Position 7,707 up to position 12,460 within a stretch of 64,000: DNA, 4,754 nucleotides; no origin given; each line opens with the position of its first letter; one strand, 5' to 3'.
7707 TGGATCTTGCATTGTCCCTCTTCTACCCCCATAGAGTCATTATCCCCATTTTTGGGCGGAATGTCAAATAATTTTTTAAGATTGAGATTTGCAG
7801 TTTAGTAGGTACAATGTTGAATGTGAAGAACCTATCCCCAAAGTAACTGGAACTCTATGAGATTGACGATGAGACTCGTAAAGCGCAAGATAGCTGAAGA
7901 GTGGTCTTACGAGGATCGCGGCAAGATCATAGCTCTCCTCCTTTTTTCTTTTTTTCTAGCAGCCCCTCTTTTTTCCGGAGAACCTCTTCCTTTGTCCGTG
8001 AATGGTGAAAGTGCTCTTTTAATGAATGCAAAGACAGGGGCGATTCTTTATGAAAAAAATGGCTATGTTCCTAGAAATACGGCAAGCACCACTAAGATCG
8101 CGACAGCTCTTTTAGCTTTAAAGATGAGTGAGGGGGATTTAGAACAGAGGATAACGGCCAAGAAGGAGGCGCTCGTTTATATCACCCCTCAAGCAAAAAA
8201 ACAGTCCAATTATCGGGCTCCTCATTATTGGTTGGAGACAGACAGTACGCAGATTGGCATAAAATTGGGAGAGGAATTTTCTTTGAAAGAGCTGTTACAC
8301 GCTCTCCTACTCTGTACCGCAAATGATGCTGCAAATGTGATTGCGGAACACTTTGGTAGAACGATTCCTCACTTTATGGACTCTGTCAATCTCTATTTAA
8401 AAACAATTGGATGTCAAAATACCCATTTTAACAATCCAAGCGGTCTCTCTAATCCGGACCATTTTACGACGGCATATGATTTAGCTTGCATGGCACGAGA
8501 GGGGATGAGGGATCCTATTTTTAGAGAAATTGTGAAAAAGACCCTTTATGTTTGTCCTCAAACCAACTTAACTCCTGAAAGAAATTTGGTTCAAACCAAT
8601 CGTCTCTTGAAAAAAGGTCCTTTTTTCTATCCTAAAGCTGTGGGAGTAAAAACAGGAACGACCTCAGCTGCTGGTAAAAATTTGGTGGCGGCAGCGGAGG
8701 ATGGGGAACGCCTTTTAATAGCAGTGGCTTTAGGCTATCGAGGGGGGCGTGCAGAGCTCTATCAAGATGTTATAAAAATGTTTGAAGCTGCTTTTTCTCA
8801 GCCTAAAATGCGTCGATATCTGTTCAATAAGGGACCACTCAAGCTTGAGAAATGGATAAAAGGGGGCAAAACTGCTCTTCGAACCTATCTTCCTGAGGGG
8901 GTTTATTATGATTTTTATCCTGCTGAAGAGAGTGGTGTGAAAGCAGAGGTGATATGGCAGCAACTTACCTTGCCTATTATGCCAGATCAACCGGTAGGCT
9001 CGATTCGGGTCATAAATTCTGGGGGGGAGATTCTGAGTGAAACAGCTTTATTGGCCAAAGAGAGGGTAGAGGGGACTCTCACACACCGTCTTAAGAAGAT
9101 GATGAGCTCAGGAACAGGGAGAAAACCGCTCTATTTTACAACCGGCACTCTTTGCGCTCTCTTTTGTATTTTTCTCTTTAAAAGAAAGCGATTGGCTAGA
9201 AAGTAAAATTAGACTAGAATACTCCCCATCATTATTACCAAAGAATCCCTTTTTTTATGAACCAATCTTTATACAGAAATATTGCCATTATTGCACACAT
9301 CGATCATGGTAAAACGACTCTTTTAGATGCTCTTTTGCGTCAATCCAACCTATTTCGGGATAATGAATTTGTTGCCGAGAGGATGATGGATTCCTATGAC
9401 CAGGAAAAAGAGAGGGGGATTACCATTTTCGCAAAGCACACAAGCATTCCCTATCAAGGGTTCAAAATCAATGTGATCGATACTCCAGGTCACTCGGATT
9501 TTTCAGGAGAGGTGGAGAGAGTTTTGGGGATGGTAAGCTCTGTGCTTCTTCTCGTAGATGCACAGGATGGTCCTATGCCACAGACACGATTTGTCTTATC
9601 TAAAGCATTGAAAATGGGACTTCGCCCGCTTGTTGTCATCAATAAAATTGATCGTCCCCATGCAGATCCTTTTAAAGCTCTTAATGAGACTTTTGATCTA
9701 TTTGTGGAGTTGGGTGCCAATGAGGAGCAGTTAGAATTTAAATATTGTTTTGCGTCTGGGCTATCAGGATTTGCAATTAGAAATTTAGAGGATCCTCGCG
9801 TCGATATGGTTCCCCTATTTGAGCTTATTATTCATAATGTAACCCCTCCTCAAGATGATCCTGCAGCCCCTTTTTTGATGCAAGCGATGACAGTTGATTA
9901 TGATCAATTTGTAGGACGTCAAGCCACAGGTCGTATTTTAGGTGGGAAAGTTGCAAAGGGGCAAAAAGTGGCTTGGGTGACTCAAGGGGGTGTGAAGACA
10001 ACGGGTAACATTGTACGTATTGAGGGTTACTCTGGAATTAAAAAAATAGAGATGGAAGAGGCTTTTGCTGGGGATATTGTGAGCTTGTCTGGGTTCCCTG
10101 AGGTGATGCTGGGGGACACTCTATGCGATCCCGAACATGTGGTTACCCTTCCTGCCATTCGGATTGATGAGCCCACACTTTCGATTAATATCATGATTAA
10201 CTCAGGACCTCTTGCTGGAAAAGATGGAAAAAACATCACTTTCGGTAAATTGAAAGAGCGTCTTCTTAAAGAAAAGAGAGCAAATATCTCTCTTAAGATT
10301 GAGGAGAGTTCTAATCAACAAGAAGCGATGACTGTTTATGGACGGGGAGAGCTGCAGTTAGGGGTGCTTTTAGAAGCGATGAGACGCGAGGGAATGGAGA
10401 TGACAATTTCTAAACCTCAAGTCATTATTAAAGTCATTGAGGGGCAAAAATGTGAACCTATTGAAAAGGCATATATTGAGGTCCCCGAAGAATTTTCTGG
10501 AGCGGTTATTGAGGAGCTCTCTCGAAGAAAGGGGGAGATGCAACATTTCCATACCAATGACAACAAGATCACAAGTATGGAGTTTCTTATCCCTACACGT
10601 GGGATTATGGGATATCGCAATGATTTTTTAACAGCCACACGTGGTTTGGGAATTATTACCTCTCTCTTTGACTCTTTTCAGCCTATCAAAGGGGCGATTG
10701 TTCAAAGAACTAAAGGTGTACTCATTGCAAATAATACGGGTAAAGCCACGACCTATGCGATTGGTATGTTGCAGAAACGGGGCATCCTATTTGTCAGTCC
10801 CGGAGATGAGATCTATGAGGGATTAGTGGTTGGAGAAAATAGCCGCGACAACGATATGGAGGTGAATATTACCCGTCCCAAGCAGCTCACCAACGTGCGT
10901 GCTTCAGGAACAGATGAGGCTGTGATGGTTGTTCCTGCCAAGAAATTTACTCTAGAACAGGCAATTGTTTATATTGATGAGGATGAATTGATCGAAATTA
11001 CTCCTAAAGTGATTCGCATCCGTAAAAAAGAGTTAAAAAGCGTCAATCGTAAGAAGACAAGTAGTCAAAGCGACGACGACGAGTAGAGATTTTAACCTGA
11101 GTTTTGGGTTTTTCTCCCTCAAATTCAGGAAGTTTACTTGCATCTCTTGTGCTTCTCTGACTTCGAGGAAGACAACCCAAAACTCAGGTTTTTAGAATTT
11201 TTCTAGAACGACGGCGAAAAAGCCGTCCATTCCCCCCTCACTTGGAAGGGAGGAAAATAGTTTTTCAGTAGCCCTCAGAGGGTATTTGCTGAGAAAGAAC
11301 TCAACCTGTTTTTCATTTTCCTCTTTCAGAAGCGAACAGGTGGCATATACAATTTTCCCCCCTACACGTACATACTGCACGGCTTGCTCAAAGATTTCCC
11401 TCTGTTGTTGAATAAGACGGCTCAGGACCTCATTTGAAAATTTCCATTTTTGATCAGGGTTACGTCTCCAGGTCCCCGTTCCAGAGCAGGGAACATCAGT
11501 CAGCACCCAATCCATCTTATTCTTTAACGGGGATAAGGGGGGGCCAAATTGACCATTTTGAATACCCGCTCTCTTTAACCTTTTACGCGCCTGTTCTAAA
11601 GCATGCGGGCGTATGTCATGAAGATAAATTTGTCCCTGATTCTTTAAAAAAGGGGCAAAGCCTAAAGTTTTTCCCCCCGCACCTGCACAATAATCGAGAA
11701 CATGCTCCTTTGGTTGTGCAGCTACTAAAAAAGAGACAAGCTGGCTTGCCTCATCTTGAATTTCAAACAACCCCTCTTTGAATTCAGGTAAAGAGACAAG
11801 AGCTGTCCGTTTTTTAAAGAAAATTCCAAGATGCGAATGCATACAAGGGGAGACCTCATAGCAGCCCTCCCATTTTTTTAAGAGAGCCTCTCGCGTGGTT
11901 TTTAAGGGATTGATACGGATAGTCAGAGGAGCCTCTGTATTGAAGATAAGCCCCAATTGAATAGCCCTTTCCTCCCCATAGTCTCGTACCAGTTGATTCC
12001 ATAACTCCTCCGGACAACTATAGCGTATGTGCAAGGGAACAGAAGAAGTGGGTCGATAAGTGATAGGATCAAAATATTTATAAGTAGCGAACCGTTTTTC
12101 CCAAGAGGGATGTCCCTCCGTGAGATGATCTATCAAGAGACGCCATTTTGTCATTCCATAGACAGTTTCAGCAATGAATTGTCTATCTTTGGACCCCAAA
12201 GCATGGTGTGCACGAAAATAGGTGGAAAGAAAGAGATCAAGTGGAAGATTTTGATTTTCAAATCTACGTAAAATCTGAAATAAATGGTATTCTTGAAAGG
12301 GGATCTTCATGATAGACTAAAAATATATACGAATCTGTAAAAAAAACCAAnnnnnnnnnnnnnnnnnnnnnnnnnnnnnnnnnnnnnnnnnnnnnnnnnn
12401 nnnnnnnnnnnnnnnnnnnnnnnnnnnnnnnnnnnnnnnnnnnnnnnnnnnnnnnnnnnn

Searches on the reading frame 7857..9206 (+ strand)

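Call 54: search_protein_families(library=pfam, proteins=[window:7857-9206:+], max_evalue=0.0001)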
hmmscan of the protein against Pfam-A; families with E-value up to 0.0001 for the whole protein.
window:7857-9206:+ (449 aa): 2 families
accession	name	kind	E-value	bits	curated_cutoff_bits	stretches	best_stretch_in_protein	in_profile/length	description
PF00768.25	Peptidase_S11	-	3.3e-42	145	27.6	1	47-293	9-236/239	D-alanyl-D-alanine carboxypeptidase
PF13354.11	Beta-lactamase2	-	1.4e-06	28.3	22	1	57-210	6-140/214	Beta-lactamase enzyme family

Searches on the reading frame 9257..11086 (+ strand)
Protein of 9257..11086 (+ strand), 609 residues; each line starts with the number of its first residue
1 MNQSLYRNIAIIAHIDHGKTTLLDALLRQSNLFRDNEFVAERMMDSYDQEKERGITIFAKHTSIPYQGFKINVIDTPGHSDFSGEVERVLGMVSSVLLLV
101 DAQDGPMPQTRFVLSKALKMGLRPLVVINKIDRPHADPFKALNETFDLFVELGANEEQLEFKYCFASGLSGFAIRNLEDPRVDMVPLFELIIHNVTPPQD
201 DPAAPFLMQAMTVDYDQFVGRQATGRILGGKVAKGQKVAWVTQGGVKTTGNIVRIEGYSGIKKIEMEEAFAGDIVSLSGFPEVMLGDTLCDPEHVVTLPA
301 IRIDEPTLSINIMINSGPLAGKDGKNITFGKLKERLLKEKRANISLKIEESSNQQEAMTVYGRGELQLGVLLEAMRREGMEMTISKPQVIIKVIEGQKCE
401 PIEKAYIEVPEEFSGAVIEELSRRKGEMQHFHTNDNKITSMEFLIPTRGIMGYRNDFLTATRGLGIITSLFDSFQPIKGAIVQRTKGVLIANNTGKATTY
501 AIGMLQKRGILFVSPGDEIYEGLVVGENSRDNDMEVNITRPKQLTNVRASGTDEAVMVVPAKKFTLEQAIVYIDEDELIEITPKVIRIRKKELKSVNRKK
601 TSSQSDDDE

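Call 54: search_protein_families(library=pfam, proteins=[window:9257-11086:+], max_evalue=0.0001)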
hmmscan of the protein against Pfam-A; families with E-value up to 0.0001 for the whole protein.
window:9257-11086:+ (609 aa): 5 families
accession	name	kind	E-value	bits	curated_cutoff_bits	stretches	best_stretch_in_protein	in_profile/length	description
PF00009.33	GTP_EFTU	-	1.4e-51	175.2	26.5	1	6-185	3-186/188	Elongation factor Tu GTP binding domain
PF21018.2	BipA_C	-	1.4e-44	150.8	23.8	1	486-594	1-109/110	TypA/BipA C-terminal domain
PF00679.30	EFG_C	-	1.6e-22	79.8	27.9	1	398-484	2-88/89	Elongation factor G C-terminus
PF03144.31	GTP_EFTU_D2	-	1.1e-08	35.8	30.3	1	220-290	1-73/73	Elongation factor Tu domain 2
PF22042.2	EF-G_D2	-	5.9e-07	29.9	27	1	213-291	9-83/84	Elongation factor G domain 2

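Call 70: list_cluster_members(proteins=[P0242, P0243, P0245, P0244, window:9257-11086:+, window:14008-14868:+])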
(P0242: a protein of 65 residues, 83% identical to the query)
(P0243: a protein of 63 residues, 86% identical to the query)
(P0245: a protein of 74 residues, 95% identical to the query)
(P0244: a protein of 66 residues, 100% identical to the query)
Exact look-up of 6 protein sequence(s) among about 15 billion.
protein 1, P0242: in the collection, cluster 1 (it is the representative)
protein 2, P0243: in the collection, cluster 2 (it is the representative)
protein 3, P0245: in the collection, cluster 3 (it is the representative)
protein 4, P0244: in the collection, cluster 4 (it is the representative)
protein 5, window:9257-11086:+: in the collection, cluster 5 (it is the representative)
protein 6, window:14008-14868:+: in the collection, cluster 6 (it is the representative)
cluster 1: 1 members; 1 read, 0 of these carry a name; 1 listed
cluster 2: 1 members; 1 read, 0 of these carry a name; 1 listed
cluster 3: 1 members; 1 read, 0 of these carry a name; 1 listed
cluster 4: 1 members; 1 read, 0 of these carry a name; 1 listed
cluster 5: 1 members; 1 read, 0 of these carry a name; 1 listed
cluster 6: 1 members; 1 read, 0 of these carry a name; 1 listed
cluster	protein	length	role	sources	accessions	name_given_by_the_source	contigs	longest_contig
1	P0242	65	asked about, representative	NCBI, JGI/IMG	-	-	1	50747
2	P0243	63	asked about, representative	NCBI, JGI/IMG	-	-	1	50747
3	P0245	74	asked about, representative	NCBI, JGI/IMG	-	-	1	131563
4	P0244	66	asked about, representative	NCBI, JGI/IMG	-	-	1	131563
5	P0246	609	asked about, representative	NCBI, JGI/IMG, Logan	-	-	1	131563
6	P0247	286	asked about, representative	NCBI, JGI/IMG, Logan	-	-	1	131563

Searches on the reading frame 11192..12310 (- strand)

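Call 54: search_protein_families(library=pfam, proteins=[window:11192-12310:-], max_evalue=0.0001)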
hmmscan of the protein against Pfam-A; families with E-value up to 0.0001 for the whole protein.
window:11192-12310:- (372 aa): 4 families
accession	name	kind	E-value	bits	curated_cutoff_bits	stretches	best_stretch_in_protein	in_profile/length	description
PF01189.24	Methyltr_RsmB-F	-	4.1e-34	118.4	27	1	196-344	4-158/199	16S rRNA methyltransferase RsmB/F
PF13847.12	Methyltransf_31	-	5.1e-08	33.2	27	1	201-330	4-117/145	Methyltransferase domain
PF22458.1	RsmF-B_ferredox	-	3.4e-07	30.7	27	1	100-167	2-69/74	Methyltr_RsmF/B-like, ferredoxin-like domain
PF01209.24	Ubie_methyltran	-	4.7e-05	23.3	20.1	1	193-252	40-99/233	ubiE/COQ5 methyltransferase family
